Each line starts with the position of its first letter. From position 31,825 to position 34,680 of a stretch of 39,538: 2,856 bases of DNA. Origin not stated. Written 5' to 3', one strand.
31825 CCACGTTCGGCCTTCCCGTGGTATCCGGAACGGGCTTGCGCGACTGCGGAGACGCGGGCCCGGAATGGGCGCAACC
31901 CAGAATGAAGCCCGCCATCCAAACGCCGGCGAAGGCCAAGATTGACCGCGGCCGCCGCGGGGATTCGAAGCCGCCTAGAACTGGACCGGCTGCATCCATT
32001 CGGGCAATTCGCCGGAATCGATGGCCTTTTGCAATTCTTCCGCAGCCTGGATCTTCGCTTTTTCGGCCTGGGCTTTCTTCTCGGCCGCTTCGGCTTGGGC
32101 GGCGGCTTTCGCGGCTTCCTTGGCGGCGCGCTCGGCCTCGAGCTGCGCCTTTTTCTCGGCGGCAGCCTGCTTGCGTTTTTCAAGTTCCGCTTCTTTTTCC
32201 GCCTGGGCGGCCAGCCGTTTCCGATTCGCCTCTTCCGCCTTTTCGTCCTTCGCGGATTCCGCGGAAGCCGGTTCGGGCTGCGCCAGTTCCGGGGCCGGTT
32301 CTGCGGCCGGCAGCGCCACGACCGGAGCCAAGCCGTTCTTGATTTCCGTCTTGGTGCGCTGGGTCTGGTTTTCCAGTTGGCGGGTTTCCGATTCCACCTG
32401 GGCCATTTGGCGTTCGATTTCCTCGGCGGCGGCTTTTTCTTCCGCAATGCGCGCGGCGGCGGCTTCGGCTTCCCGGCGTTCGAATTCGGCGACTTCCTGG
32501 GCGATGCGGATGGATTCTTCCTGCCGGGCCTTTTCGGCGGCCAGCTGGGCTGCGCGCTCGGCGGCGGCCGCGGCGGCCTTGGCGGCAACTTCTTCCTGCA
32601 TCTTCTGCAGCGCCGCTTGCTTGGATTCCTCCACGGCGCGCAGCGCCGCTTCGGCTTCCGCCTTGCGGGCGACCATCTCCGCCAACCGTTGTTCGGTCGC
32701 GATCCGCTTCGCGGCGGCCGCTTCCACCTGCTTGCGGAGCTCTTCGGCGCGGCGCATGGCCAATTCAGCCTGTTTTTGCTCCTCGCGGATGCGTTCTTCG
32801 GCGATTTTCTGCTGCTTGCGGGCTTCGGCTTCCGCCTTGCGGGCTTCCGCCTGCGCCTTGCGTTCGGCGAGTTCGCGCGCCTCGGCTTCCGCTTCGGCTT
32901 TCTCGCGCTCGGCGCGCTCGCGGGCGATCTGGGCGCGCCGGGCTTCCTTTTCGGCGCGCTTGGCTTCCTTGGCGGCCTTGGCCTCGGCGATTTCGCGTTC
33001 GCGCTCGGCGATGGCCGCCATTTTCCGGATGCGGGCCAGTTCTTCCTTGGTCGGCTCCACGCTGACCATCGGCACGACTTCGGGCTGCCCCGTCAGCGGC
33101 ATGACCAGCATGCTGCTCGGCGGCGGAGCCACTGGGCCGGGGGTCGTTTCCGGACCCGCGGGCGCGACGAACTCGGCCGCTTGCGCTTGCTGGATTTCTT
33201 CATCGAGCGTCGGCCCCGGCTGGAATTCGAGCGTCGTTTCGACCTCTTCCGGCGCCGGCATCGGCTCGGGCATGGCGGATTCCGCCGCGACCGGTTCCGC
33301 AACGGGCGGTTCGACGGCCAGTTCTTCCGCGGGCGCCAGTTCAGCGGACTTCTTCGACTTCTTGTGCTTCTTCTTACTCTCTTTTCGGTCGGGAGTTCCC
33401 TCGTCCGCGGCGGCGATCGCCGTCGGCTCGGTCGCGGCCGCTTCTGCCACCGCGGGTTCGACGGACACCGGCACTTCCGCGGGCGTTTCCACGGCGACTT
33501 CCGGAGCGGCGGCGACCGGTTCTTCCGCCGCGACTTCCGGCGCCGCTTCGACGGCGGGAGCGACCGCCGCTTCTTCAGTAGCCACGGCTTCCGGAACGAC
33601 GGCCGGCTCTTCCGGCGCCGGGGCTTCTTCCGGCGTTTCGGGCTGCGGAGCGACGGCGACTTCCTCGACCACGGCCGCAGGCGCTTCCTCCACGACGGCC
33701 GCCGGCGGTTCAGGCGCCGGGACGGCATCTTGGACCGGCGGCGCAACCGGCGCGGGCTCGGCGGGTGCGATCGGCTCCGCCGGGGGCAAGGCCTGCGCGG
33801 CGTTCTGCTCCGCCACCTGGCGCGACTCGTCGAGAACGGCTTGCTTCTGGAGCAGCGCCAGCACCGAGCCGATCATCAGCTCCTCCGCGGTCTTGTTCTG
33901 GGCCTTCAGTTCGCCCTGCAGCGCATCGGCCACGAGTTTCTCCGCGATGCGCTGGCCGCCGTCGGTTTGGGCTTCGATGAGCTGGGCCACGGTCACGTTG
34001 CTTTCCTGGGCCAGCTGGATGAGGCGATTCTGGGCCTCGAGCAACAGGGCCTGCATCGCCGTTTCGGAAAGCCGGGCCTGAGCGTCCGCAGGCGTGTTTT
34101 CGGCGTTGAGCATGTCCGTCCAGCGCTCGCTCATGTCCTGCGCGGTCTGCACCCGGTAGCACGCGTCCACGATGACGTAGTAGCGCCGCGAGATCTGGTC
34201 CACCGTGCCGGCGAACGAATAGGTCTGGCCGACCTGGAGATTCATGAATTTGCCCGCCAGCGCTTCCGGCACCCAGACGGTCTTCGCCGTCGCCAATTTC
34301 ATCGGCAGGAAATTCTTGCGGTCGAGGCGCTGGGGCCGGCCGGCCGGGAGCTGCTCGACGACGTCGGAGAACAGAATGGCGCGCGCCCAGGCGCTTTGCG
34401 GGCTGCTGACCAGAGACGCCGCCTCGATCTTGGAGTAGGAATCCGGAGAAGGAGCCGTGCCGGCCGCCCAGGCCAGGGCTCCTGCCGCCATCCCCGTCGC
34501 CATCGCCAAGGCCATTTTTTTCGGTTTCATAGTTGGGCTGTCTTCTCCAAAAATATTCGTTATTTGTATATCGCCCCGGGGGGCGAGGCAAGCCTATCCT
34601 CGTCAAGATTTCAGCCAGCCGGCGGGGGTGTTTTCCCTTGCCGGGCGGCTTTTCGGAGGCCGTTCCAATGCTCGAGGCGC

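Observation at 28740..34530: Tandem array of three exported E/R/A/K/Q-rich long-helix proteins: candidate uncharacterised envelope system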

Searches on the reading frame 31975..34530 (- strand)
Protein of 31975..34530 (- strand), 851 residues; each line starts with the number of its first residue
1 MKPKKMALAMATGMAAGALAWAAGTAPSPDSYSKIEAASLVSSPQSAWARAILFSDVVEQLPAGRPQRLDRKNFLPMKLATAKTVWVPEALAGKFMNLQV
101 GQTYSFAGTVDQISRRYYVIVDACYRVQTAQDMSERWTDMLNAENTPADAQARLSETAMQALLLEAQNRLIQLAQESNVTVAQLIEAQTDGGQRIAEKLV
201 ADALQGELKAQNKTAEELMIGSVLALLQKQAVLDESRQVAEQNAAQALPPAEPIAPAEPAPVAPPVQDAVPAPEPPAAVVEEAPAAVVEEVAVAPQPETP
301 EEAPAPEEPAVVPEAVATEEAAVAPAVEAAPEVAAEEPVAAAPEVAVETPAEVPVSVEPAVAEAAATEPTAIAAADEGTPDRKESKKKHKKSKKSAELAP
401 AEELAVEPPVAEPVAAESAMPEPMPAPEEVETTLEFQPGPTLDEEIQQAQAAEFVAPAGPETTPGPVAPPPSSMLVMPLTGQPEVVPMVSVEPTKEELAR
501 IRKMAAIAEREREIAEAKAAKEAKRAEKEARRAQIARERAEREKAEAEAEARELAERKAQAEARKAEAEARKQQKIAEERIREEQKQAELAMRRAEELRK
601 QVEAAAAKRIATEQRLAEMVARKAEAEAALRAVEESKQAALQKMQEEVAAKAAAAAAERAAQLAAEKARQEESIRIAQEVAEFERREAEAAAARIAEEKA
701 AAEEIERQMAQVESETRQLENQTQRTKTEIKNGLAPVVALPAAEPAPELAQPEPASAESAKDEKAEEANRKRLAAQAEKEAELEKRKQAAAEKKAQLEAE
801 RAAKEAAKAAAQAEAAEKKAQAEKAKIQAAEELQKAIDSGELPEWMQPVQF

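Call 3: search_protein_families(library=pfam, proteins=[window:31975-34530:-], max_evalue=1)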
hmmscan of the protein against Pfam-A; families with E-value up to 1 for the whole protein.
window:31975-34530:- (851 aa): 0 families

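Call 4: search_protein_families(library=ncbifam, proteins=[window:31975-34530:-], max_evalue=1)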
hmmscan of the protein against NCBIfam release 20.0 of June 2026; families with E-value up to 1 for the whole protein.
window:31975-34530:- (851 aa): 0 families

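Call 74: search_protein_families(library=phrogs, proteins=[window:31975-34530:-], max_evalue=0.01)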
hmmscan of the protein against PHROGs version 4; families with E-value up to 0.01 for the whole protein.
window:31975-34530:- (851 aa): 0 families

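Call 88: find_encoding_contigs(protein=window:31975-34530:-, flank=2000, max_places=3)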
Protein window:31975-34530:- (851 aa): 14 contigs read that carry it; 3 places shown.
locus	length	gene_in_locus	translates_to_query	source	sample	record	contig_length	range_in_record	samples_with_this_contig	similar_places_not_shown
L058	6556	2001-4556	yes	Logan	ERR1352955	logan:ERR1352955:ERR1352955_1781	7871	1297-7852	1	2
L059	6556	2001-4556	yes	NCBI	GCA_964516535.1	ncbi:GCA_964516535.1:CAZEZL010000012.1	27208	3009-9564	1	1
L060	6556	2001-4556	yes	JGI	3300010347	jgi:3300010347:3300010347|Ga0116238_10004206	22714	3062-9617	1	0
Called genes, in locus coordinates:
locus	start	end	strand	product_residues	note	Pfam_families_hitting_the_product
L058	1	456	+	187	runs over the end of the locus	PF04011:LemA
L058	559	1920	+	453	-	PF05496:RuvB_N, PF01078:Mg_chelatase (faint), PF00158:Sigma54_activat (faint), PF13173:AAA_14 (weak), PF00004:AAA, PF07728:AAA_5 (weak), PF16193:AAA_assoc_2, PF12002:MgsA_C, +1 more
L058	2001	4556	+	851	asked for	-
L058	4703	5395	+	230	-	-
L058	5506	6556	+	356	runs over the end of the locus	?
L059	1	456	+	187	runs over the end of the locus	PF04011:LemA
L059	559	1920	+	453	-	PF05496:RuvB_N, PF01078:Mg_chelatase (faint), PF00158:Sigma54_activat (faint), PF13173:AAA_14 (weak), PF00004:AAA, PF07728:AAA_5 (weak), PF16193:AAA_assoc_2, PF12002:MgsA_C, +1 more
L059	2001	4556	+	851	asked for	-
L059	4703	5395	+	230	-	-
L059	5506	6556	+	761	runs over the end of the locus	-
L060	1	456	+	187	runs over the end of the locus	PF04011:LemA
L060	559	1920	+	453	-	PF05496:RuvB_N, PF01078:Mg_chelatase (faint), PF00158:Sigma54_activat (faint), PF13173:AAA_14 (weak), PF00004:AAA, PF07728:AAA_5 (weak), PF16193:AAA_assoc_2, PF12002:MgsA_C, +1 more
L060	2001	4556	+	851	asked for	-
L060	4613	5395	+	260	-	-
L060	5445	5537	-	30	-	-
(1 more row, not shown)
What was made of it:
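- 31975..34530 (-): P1, 851 aa. The ancestral family member: signal peptide, OB plus helical head, acidic linker, helices and C-terminal tail. The exact protein is found on 14 public contigs (call 88).
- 31136..31999 (-): P2, 287 aa. A putative lipoprotein with no head, a basic Arg-rich helix and the tail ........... Overlaps P1 by 25 nt. The start codon is uncertain (call 88).
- On Lpp (Braun's lipoprotein): Public gene calls start downstream of it (call 88).
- Closest known: Braun's lipoprotein Lpp. Different: The lipobox depends on an uncertain start codon (call 88).
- Checked: Public gene calls start P2 further downstream, giving 230 or 260 aa (call 88).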

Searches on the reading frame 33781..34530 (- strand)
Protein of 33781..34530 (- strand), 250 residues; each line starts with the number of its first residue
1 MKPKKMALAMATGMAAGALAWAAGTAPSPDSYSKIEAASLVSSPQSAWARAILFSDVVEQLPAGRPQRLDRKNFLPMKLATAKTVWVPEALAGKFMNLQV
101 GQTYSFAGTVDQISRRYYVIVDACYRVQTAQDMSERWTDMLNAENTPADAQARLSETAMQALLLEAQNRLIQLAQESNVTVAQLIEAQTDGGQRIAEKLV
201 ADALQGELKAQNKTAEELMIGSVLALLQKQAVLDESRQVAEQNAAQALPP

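Call 40: search_solved_structures(query=A2, max_evalue=1)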
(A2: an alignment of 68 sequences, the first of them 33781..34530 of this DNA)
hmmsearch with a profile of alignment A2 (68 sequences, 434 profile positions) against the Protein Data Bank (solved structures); distinct sequences matched with E-value up to 1: 53.
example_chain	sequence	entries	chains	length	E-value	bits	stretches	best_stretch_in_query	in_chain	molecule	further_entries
9ijj_A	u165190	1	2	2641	1e-07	34.7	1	264-408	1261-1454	Cilia and flagella associated protein 46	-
6jw0_A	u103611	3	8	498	1.4e-05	27.6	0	160-216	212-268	TAL effector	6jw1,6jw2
6jw5_A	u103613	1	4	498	1.8e-05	27.3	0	160-216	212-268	TAL effector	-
3v6p_A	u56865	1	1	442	9.6e-05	24.9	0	159-198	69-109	dHax3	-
4osl_A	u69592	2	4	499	0.0001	24.8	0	160-202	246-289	Hax3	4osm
3ugm_A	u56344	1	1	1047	0.00011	24.7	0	160-214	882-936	TAL effector AvrBs3/PthA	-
4osr_A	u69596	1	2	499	0.00016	24.1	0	159-185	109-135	Hax3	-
4osq_A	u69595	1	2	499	0.00017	24.1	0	157-205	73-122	Hax3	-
4osz_A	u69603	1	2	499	0.00018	24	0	157-205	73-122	Hax3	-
4osw_A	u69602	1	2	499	0.00019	23.9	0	157-205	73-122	Hax3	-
4ot0_A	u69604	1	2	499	0.00021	23.7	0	159-185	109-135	Hax3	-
3v6t_A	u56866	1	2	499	0.00022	23.7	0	157-202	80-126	dHax3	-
4osj_A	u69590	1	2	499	0.00023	23.6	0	159-185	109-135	Hax3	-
4gjr_A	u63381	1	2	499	0.00025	23.5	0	159-185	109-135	Hax3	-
4oss_A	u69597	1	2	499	0.00026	23.4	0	154-203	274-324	Hax3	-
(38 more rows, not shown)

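Call 43: find_homologous_proteins(query=A3, max_evalue=0.00001)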
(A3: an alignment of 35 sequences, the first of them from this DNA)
Query A3 (35 sequences) (245 aa, profile of the alignment): 19 proteins with E <= 0.00001 among 8000 candidates.
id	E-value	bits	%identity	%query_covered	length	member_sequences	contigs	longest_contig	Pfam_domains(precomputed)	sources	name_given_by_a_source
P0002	4.1e-76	273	77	100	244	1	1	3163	-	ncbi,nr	ncbi:MAG TPA: hypothetical protein PK388_07610, partial [Kiritimatiellia bacterium]|nr:hypothetical 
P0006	2.3e-73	264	81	100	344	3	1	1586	-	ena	-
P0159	1.6e-71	258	85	100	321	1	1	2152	-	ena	-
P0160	1.4e-70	255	73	96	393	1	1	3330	-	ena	-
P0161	2.6e-70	254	70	97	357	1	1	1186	-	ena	-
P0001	1.2e-63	233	94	86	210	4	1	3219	-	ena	-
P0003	2.1e-63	232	71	82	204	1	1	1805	-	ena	-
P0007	4.5e-61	224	79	82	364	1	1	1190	PF00005.34,PF01434.25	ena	-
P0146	4.6e-61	224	21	92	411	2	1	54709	-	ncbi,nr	ncbi:MAG: hypothetical protein KJ626_00415 [Verrucomicrobia bacterium]|nr:hypothetical protein [Verr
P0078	5.3e-61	224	26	77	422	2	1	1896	-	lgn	-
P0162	4.4e-59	218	23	38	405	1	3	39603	-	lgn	-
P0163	7.0e-59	217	25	46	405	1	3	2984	-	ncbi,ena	-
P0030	7.8e-59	217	51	83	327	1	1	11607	-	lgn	-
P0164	3.1e-58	215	51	82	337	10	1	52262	-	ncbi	-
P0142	6.5e-57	211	29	42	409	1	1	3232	-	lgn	-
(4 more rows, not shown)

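Call 44: predict_structure(alignment_id=A2)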
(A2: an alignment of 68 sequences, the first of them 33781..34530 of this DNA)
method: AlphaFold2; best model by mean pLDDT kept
length: 250 residues; sequences in the alignment: 68
mean_pLDDT: 84.1   pTM: 0.54
mean pLDDT of the five models: 84.1, 83.8, 81.4, 81.0, 80.1
residues with pLDDT >= 90: 96; 70-90: 112; 50-70: 36; < 50: 6
segments of 3 or more residues with pLDDT < 50: 144-147
pLDDT, mean of each block of 10 residues (from residue 1): 81 86 67 94 97 97 97 98 98 97 97 98 87 61 50 68 80 84 77 77 84 84 78 86 82
secondary structure, 60 per line:
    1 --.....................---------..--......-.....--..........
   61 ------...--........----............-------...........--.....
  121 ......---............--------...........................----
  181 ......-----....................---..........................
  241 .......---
elements in order: H3-23 H37-42 H44-47 E51-60 E67-69 E72-79 E84-88 H89-95 E103-113 E116-126 H130-141 H150-176 H181-186 H192-211 H215-247
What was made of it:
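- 33790..34083 (-): P1 helical domain (aa 150-247), the second half of the conserved head. Model pLDDT about 77-86 (call 44).
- AlphaFold gives pLDDT 94-98 over the barrel (call 44). A confidently folded N-terminal domain (call 44).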

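Call 48: fold_search(model_id=the predicted structure, library=pdb)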
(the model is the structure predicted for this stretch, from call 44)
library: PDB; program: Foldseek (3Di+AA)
matches with E <= 10: 1183; with E <= 0.001: 63
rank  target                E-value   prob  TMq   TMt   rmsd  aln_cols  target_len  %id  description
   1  7uy7_B                3.1e-05  1.00  0.27  0.24  21.3       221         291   11  Tetrahymena CST with Polymerase alpha-Primase (released 2022-07-13)
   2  9sh8                  5.6e-05  1.00  0.25  0.15  14.6       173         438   12  Thermus thermophilus asparaginyl-tRNA synthetase with bound sulphamoyl-analogue of asparaginyl-adenylate (AsnAMS) (released 2025-09-17)
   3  9pd3_O                7.2e-05  1.00  0.21  0.27  11.6       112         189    9  NER dual incision complex - DuIS (released 2026-02-18)
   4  6w6w_C                7.2e-05  0.99  0.20  0.16  25.3       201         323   13  Cryo-EM structure of CST bound to telomeric single-stranded DNA (released 2020-06-03)
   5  9pd4_O                8.1e-05  0.99  0.21  0.26  17.2       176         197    9  NER dual incision complex - DuIM (released 2026-02-18)
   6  1b8a_A                1.0e-04  1.00  0.22  0.13  11.4       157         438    9  ASPARTYL-TRNA SYNTHETASE (released 1999-02-02)
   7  9sh9_A                1.2e-04  1.00  0.25  0.15  14.5       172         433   10  Thermus thermophilus asparaginyl-tRNA synthetase dimer with bound ATP (released 2025-09-17)
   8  8aas_B                1.2e-04  1.00  0.24  0.32  12.3       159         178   11  Crystal structure of the Pyrococcus abyssi RPA trimerization core bound to poly-dT20 ssDNA (released 2023-05-03)
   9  5zg8                  1.3e-04  1.00  0.26  0.16  14.2       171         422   11  Crystal Structure of TtNRS (released 2019-03-13)
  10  3nel_A                1.4e-04  1.00  0.22  0.14  11.7       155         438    9  Aspartyl-tRNA synthetase complexed with aspartic acid (released 2010-08-04)
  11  8soj_B                1.4e-04  0.99  0.20  0.12  19.7       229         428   12  Cryo-EM structure of human CST bound to POT1(ESDL)/TPP1 in the absence of telomeric ssDNA (released 2023-06-07)
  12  6hcu_A                1.5e-04  1.00  0.20  0.11  12.3       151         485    8  Crystal Structure of Lysyl-tRNA Synthetase from Plasmodium falciparum bound to a difluoro cyclohexyl chromone ligand (released 2019-04-03)
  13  2pqa_C                1.6e-04  1.00  0.22  0.37   8.8        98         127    7  Crystal Structure of Full-length Human RPA 14/32 Heterodimer (released 2007-11-13)
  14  9mj5_B                1.6e-04  1.00  0.22  0.26  18.6       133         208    9  Catalytic domain of human DNA polymerase alpha in complex with DNA and RPA (released 2025-02-19)
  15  4ycv_D                1.6e-04  0.99  0.20  0.11  11.7       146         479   11  Crystal structure of cladosporin in complex with plasmodium lysyl-tRNA synthetase (released 2015-06-24)
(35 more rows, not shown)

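Call 62: find_encoding_contigs(protein=P0164, flank=7000, max_places=1)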
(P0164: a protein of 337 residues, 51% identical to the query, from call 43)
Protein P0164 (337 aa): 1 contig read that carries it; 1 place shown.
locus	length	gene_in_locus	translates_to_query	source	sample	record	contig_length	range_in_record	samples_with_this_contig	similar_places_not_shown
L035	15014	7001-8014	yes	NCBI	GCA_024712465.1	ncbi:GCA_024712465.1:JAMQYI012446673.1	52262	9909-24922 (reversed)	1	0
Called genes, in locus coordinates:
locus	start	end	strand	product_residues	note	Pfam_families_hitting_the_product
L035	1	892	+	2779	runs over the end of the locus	PF00656:Peptidase_C14, PF01650:Peptidase_C13 (faint), PF16656:Pur_ac_phosph_N (faint), PF16655:PhoD_N (faint), PF25788:Ig_Rha78A_N (faint), PF10179:NDNF (faint), PF00656:Peptidase_C14, PF00041:fn3 (weak), +1 more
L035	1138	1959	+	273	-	PF00378:ECH_1, PF16113:ECH_2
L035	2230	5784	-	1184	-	PF13604:AAA_30 (faint), PF13086:AAA_11 (weak), PF13245:AAA_19 (weak), PF13086:AAA_11 (weak), PF13087:AAA_12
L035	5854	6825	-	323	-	PF01797:Y1_Tnp (weak)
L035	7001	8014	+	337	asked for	-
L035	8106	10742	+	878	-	-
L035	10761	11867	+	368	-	PF00483:NTP_transferase, PF12804:NTP_transf_3, PF22640:ManC_GMP_beta-helix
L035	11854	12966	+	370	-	PF04055:Radical_SAM (faint)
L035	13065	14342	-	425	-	PF00709:Adenylsucc_synt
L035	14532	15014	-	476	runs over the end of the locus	PF00206:Lyase_1, PF10397:ADSL_C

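Call 63: find_encoding_contigs(protein=P0162, flank=7000, max_places=1)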
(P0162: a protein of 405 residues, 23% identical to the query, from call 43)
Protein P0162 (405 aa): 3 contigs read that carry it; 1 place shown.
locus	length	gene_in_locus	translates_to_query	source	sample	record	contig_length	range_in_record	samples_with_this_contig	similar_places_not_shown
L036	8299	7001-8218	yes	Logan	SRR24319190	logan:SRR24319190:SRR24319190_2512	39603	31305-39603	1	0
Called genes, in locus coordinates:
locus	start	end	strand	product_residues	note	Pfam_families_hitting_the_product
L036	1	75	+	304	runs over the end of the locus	-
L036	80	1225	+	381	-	PF01636:APH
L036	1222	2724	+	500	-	PF09852:DUF2079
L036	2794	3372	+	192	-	PF01914:MarC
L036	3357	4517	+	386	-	PF13439:Glyco_transf_4, PF13477:Glyco_trans_4_2 (weak), PF13579:Glyco_trans_4_4, PF00534:Glycos_transf_1, PF13692:Glyco_trans_1_4, PF13524:Glyco_trans_1_2 (weak)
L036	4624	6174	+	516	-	PF00270:DEAD, PF04851:ResIII (weak), PF00271:Helicase_C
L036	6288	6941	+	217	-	PF00730:HhH-GPD, PF00633:HHH (weak)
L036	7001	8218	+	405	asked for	-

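Call 75: search_solved_structures(query=A3, max_evalue=1)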
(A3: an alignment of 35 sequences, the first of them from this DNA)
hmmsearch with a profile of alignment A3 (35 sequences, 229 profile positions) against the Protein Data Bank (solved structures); distinct sequences matched with E-value up to 1: 7.
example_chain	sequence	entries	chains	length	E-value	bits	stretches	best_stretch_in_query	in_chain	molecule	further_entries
3ugm_A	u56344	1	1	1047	0.00011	24.8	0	155-210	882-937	TAL effector AvrBs3/PthA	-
6jw5_A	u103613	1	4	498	0.00021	23.9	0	155-211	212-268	TAL effector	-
6jw0_A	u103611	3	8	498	0.00022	23.8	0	155-211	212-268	TAL effector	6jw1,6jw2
6egc_A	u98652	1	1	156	0.0037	19.9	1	117-205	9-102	SC_2L4HC2_23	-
2dnx_A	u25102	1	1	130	0.3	13.6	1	112-178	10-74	Syntaxin-12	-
6y07_A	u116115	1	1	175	0.43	13.1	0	124-191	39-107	sohair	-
9e02_E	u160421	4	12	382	0.89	12.1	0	130-195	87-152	Sec-independent protein translocase protein TatC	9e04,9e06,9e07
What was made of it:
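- Tried and rejected: I judged these spurious (calls 40, 75).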
